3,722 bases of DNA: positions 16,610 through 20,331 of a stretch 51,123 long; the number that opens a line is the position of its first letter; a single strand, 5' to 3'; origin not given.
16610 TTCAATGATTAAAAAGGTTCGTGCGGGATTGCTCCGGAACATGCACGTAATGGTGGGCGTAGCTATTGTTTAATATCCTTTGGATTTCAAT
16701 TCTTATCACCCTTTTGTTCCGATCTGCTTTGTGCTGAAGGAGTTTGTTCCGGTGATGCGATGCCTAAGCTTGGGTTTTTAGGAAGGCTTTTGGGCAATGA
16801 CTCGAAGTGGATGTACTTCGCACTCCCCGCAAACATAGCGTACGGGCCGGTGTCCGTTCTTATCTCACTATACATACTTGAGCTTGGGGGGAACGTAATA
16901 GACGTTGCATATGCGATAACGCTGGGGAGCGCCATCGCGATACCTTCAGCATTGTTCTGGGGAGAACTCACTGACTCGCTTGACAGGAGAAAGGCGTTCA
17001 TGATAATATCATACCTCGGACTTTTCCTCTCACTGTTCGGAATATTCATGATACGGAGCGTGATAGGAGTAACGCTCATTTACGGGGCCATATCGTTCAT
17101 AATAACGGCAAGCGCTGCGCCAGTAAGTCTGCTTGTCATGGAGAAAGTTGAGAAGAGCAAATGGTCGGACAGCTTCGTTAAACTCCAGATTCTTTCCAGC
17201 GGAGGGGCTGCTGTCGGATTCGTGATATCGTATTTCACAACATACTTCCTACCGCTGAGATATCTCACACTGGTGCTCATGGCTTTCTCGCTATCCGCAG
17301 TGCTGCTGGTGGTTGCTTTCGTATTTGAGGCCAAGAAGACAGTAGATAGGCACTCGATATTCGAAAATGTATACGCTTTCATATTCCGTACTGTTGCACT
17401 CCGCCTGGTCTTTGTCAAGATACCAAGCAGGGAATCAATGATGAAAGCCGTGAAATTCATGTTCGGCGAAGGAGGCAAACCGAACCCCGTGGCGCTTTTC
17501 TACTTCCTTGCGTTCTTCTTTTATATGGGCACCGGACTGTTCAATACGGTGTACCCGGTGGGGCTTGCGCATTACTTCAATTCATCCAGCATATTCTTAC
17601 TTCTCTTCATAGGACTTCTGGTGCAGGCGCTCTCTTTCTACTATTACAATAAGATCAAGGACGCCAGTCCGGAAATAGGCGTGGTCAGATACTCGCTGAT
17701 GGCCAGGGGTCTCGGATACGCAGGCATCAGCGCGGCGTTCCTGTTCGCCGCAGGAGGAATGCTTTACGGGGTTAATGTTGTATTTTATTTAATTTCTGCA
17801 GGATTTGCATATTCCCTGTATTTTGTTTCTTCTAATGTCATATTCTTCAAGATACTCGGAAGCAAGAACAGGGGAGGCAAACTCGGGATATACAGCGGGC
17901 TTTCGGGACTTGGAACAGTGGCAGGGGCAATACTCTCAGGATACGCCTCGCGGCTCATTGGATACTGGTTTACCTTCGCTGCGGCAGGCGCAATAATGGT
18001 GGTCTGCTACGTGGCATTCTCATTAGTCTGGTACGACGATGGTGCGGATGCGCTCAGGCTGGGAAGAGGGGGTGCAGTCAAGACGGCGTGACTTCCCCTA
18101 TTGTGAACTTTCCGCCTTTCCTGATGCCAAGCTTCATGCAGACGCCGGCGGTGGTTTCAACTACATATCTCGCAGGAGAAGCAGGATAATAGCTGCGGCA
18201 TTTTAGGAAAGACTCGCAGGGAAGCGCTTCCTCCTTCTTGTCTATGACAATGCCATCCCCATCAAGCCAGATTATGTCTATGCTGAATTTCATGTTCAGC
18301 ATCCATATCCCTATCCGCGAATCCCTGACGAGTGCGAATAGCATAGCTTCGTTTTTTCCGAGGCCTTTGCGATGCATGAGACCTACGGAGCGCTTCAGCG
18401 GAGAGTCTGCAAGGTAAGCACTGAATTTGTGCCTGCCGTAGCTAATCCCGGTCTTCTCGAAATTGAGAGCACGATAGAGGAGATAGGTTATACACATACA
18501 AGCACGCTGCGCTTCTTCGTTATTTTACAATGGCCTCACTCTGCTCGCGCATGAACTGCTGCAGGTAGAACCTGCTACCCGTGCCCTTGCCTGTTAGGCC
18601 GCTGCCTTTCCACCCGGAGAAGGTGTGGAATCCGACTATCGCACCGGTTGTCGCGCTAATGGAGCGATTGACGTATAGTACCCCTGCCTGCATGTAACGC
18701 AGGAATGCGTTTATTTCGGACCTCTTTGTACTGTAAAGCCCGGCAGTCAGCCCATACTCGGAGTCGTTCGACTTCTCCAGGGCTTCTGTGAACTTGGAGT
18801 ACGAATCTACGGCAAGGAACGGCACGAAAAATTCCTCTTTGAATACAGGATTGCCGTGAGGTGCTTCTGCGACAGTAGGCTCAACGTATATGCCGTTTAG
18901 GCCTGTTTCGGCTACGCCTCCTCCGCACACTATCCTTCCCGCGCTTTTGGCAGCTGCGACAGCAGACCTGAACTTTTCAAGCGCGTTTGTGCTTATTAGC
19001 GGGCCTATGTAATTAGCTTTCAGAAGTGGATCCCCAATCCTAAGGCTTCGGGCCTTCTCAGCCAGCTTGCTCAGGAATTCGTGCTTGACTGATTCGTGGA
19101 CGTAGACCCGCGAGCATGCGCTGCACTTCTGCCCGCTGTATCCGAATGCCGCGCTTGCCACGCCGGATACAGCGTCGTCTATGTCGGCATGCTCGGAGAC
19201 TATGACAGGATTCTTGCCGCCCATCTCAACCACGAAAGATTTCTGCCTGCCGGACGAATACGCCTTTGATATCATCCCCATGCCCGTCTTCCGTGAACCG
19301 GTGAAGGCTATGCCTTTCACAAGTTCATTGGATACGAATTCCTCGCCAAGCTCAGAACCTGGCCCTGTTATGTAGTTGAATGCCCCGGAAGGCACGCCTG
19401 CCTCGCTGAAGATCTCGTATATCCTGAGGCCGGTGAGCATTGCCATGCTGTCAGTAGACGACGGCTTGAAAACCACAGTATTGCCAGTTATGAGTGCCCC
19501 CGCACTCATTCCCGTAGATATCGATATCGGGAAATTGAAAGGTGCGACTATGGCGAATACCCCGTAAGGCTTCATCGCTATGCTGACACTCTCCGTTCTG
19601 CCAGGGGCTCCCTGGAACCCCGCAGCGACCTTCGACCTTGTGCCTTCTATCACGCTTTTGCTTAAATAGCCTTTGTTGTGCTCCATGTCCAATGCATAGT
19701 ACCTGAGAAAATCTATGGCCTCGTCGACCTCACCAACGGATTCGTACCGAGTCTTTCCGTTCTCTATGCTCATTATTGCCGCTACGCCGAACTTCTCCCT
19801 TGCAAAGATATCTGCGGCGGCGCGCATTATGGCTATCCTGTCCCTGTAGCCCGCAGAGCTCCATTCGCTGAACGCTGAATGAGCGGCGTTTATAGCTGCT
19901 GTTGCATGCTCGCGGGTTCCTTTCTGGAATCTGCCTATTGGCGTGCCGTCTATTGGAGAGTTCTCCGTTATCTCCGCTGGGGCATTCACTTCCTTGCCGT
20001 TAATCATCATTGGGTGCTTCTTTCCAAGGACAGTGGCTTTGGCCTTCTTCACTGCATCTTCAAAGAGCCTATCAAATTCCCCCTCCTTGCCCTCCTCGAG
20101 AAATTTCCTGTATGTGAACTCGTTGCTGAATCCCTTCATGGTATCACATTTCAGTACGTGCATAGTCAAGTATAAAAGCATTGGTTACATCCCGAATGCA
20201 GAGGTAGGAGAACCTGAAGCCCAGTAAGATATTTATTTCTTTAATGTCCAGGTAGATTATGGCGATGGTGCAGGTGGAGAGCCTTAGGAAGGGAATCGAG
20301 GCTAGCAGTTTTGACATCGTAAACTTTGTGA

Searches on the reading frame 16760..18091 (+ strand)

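Call 52: search_protein_families(library=pfam, proteins=[window:16760-18091:+], max_evalue=0.00001)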
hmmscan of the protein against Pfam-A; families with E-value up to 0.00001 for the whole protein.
window:16760-18091:+ (443 aa): 2 families
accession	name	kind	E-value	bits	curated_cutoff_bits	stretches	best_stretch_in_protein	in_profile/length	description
PF07690.21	MFS_1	-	1.9e-17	63.7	33.4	2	29-203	13-187/347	Major Facilitator Superfamily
PF12832.13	MFS_1_like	-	1.8e-07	31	25.2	1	35-406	22-371/373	MFS_1 like family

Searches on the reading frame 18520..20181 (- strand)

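Call 52: search_protein_families(library=pfam, proteins=[window:18520-20181:-], max_evalue=0.00001)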
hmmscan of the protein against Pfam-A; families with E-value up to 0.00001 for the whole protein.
window:18520-20181:- (553 aa): 1 family
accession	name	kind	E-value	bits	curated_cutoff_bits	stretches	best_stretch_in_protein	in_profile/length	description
PF00171.27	Aldedh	-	4.6e-126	421.5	23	1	70-545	8-457/461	Aldehyde dehydrogenase family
